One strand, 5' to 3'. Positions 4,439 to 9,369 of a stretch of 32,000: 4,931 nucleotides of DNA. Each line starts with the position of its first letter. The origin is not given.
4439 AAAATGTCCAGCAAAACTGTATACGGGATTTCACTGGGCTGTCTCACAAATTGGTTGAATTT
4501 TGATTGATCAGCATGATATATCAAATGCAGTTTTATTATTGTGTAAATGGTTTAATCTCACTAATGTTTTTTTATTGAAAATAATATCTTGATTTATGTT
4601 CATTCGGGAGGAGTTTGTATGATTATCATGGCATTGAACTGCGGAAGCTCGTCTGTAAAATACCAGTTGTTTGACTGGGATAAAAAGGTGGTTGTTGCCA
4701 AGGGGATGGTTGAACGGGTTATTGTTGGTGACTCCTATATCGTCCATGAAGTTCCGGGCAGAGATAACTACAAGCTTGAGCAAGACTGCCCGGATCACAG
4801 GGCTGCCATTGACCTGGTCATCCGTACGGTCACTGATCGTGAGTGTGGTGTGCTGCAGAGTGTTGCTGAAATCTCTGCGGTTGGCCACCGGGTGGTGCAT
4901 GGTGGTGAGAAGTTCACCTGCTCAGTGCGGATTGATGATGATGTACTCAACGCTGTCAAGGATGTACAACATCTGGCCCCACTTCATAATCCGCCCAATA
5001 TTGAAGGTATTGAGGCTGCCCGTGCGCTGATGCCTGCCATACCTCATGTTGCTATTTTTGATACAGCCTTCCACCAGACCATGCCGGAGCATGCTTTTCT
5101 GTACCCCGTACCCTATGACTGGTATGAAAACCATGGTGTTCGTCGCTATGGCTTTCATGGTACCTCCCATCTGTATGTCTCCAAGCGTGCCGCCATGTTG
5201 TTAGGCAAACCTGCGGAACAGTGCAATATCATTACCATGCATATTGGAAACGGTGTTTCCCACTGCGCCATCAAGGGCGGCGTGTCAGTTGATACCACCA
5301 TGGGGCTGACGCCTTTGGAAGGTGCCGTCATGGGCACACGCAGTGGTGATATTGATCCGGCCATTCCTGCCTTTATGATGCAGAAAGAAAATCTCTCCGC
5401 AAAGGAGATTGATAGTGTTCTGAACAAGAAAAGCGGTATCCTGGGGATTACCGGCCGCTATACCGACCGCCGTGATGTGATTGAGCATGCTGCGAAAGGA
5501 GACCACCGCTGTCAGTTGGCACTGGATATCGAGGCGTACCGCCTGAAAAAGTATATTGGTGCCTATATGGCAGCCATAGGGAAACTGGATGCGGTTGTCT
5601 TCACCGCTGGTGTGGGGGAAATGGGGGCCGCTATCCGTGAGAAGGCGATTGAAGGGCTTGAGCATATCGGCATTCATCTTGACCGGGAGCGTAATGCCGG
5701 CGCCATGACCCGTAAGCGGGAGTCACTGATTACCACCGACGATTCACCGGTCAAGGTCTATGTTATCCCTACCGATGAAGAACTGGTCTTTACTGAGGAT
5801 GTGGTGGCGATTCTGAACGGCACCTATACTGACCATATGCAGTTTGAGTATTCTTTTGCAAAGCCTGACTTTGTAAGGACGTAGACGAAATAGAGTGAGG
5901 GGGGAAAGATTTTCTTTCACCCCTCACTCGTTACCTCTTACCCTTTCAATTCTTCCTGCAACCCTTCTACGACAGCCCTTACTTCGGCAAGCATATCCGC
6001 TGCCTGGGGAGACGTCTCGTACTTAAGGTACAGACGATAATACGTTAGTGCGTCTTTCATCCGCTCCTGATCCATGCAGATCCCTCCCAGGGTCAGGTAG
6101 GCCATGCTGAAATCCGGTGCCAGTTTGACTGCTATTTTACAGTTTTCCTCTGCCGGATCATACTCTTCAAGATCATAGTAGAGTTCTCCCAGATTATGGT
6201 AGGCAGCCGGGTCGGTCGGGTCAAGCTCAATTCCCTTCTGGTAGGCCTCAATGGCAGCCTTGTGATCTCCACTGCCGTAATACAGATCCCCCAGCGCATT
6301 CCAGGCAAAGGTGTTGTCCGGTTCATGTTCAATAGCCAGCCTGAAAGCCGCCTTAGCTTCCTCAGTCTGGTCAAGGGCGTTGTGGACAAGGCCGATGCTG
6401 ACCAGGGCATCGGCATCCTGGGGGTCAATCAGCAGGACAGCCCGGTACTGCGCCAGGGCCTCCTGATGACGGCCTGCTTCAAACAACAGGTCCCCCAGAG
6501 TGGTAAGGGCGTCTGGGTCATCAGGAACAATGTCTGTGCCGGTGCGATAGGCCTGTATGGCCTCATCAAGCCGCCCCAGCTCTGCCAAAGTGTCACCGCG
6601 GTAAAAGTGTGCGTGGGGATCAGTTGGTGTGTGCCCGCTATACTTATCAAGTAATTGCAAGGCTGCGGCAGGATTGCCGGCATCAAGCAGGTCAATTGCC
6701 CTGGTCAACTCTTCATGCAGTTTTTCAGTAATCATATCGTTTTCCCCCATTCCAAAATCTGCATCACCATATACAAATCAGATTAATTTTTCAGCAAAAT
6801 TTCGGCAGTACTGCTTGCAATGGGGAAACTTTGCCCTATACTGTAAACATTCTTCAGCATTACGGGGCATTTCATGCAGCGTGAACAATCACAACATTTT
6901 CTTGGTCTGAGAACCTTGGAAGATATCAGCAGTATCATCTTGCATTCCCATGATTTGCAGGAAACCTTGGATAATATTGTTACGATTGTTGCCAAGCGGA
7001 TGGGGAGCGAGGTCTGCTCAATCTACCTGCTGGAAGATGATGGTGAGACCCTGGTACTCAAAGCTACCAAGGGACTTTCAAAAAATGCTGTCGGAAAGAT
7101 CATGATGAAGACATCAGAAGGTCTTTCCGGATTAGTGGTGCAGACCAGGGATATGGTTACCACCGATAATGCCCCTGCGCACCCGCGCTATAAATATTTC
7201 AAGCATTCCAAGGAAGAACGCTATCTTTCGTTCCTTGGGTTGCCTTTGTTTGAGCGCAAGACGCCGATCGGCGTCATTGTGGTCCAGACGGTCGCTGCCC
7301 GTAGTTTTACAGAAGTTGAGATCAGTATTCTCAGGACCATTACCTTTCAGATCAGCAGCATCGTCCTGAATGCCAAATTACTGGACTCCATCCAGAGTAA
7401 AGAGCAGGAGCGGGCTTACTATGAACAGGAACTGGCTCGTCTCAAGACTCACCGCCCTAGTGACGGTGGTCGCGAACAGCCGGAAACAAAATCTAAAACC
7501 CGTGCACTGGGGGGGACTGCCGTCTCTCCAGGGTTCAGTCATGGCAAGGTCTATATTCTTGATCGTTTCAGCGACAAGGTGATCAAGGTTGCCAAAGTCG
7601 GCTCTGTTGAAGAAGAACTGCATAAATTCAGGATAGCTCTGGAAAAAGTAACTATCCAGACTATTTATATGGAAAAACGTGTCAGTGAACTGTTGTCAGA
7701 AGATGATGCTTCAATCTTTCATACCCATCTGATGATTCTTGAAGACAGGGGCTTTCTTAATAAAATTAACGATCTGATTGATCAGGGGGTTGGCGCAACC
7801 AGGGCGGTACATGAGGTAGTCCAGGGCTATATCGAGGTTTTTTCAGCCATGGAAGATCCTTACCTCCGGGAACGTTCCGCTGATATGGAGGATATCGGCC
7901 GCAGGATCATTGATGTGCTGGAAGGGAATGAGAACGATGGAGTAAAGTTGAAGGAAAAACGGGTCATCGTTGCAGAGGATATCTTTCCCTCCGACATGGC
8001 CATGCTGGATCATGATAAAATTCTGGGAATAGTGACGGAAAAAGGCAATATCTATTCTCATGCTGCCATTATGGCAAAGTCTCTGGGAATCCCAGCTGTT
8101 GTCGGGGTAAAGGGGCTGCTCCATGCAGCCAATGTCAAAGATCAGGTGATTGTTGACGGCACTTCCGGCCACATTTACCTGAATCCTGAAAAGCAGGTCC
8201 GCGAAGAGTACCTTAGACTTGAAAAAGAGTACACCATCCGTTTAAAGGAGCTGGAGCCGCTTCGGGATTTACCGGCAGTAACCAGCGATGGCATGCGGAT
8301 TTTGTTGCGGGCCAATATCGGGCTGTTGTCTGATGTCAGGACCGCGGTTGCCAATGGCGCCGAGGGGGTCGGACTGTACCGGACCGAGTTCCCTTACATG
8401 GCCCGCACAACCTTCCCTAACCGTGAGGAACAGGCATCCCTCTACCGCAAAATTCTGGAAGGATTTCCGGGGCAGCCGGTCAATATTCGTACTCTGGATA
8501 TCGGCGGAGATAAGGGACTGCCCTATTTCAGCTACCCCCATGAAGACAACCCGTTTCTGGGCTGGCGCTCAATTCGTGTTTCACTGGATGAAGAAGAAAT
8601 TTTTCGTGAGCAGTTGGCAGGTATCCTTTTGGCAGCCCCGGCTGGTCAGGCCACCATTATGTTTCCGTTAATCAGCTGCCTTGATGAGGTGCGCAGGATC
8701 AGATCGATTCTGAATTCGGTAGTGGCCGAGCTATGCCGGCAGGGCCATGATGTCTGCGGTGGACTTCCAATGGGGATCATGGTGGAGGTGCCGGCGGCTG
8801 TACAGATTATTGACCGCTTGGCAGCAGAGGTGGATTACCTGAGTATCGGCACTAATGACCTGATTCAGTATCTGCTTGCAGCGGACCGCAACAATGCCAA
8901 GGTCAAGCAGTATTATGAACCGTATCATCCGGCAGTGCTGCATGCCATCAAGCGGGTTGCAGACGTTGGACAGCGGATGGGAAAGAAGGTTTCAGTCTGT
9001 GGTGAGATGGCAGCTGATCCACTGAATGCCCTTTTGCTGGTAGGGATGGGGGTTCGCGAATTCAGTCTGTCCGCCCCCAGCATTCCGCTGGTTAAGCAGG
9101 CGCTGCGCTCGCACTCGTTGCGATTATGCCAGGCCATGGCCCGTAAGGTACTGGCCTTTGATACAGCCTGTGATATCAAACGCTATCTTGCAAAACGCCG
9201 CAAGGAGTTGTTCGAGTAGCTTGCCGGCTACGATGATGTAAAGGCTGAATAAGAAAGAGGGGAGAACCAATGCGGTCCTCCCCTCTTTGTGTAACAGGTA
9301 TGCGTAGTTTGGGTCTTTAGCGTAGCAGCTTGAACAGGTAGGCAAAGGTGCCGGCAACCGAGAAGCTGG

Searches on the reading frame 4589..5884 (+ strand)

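Call 66: search_protein_families(library=pfam, proteins=[window:4589-5884:+], max_evalue=0.00001)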
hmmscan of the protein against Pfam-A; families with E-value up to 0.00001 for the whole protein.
window:4589-5884:+ (431 aa): 1 family
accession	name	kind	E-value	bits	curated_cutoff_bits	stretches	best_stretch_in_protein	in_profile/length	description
PF00871.23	Acetate_kinase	-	8.2e-152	505.9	22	1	13-401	2-390/392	Acetokinase family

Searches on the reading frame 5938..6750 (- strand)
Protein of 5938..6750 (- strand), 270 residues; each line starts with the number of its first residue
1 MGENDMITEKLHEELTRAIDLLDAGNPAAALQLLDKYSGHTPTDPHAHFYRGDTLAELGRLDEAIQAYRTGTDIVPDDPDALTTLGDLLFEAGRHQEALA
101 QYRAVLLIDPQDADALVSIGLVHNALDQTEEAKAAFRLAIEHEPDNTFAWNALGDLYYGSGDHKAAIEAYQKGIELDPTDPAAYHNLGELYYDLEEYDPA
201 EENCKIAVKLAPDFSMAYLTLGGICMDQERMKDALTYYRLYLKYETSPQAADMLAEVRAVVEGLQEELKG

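Call 66: search_protein_families(library=pfam, proteins=[window:5938-6750:-], max_evalue=0.00001)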
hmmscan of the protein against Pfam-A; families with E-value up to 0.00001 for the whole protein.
window:5938-6750:- (270 aa): 21 families
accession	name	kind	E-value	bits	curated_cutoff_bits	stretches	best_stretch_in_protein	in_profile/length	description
PF00515.34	TPR_1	-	9.1e-40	133.3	27.8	2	149-180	3-34/34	Tetratricopeptide repeat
PF07719.23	TPR_2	-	1.2e-38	128.5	27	1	148-180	2-34/34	Tetratricopeptide repeat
PF13432.12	TPR_16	-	7.9e-35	119.3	32.7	3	15-79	1-65/65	Tetratricopeptide repeat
PF13181.12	TPR_8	-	1.9e-34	115.3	25.7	1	149-179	3-33/34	Tetratricopeptide repeat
PF13414.12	TPR_11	-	1.6e-33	114.5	26.8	3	154-194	1-41/42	TPR repeat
PF13431.12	TPR_17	-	1.1e-30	103.8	24.4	1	169-198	1-30/34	Tetratricopeptide repeat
PF14559.12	TPR_19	-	2.3e-28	98.7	25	3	21-83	1-63/68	Tetratricopeptide repeat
PF13428.12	TPR_14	-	2.9e-28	95.9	23.5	1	149-190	3-44/44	Tetratricopeptide repeat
PF13424.12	TPR_12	-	1.4e-20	73.7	30.1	2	113-177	3-75/77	Tetratricopeptide repeat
PF12895.13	ANAPC3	-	6.6e-16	58.8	27.2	0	142-202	21-77/82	Anaphase-promoting complex, cyclosome, subunit 3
PF13371.12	TPR_9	-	9.5e-16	58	35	1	89-146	5-62/73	Tetratricopeptide repeat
PF23914.1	TPR_CcmH_CycH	-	9.9e-15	55.2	42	1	135-243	38-149/158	Cytochrome c-type biogenesis protein H TPR domain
PF13174.12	TPR_6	-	2.4e-13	50.2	26.3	0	114-145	1-32/33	Tetratricopeptide repeat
PF13176.12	TPR_7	-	8.2e-12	44.7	27.9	0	149-182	1-36/36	Tetratricopeptide repeat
PF13374.12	TPR_10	-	2.9e-11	43.4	27.5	0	81-106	4-29/42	Tetratricopeptide repeat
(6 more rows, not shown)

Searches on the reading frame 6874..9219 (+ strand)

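Call 66: search_protein_families(library=pfam, proteins=[window:6874-9219:+], max_evalue=0.00001)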
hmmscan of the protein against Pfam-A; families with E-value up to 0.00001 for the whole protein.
window:6874-9219:+ (781 aa): 6 families
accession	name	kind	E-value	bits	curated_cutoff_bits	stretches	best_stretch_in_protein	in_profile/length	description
PF02896.24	PEP-utilizers_C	-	6.8e-103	344.3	22.8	1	459-747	3-291/293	PEP-utilising enzyme, PEP-binding domain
PF05524.18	PEP-utilisers_N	-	1.5e-28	99.9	24.4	1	214-334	2-121/121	PEP-utilising enzyme, N-terminal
PF00391.29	PEP-utilizers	-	3.8e-22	78.1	23.1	1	360-432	2-72/72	PEP-utilising enzyme, mobile domain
PF13185.12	GAF_2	-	2.7e-18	66.9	28.6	1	25-163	1-134/136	GAF domain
PF01590.32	GAF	-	1.3e-14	55.3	22.4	1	27-161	1-130/133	GAF domain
PF13492.12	GAF_3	-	6.3e-08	33.5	27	1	27-164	1-127/129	GAF domain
